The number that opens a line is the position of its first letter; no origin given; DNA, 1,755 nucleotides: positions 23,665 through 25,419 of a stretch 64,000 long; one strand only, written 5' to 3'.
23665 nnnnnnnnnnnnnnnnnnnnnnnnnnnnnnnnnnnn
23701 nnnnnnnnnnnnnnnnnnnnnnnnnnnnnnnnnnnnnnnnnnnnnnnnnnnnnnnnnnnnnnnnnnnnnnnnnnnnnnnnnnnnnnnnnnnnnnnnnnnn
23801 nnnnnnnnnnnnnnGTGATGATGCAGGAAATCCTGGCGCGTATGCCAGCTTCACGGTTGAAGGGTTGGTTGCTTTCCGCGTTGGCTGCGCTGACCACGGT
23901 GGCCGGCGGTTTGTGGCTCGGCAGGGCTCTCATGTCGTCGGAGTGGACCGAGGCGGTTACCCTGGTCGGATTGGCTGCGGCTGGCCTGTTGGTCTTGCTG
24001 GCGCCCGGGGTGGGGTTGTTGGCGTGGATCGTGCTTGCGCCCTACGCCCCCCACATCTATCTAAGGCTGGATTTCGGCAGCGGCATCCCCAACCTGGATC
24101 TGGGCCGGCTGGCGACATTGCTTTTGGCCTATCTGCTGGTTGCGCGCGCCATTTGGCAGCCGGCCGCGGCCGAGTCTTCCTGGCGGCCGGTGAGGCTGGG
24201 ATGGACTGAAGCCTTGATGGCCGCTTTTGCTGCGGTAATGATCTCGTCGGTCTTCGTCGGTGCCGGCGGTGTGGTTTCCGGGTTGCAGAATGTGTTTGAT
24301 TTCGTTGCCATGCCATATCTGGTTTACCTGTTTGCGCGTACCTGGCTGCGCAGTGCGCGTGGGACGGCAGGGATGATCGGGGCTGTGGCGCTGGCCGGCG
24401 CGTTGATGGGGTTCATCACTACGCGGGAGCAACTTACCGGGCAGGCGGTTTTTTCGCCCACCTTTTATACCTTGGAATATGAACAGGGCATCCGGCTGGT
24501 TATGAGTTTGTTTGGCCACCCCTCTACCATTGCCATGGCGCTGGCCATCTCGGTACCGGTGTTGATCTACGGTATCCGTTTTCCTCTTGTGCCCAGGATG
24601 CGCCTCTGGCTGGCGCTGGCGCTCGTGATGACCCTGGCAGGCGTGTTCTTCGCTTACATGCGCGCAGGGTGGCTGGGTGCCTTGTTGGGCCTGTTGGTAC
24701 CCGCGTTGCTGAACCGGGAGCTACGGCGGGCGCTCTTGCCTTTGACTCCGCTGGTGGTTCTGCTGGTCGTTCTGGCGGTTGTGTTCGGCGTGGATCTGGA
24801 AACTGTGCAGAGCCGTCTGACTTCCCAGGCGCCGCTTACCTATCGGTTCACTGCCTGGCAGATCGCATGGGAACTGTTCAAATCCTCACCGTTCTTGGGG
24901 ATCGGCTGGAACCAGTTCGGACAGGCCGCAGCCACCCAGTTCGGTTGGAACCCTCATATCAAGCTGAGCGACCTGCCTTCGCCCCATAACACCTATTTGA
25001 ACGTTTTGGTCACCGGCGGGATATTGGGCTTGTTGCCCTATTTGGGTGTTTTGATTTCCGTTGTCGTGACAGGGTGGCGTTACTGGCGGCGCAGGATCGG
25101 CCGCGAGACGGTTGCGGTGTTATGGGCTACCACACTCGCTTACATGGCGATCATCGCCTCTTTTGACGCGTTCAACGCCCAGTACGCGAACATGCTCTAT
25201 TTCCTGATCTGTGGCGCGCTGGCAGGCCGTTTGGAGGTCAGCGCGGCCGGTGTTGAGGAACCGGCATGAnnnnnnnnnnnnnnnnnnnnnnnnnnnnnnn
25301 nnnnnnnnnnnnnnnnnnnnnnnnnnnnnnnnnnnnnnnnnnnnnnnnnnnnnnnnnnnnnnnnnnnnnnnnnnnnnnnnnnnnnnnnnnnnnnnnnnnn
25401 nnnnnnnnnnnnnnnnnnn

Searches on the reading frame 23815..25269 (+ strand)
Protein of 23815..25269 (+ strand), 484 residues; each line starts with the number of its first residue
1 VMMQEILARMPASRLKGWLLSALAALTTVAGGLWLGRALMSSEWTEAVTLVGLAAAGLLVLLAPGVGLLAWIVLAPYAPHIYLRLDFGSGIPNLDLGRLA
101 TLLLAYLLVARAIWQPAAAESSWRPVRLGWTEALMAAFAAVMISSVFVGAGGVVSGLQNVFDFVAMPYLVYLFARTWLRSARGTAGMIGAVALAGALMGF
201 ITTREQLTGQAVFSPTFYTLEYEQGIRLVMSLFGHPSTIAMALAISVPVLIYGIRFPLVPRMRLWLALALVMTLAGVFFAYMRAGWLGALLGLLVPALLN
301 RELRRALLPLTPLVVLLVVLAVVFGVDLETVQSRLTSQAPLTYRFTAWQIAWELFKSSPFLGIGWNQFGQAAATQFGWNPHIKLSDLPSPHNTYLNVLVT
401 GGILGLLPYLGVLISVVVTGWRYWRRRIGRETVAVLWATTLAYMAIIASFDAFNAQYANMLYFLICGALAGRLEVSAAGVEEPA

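Call 8: search_protein_families(library=pfam, proteins=[window:23815-25269:+], max_evalue=0.001)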
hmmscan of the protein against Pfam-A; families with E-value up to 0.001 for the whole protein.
window:23815-25269:+ (484 aa): 1 family
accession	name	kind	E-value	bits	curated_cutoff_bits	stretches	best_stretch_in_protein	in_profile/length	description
PF04932.20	Wzy_C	-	9.7e-20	71.3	31.7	1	268-409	1-148/149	O-Antigen ligase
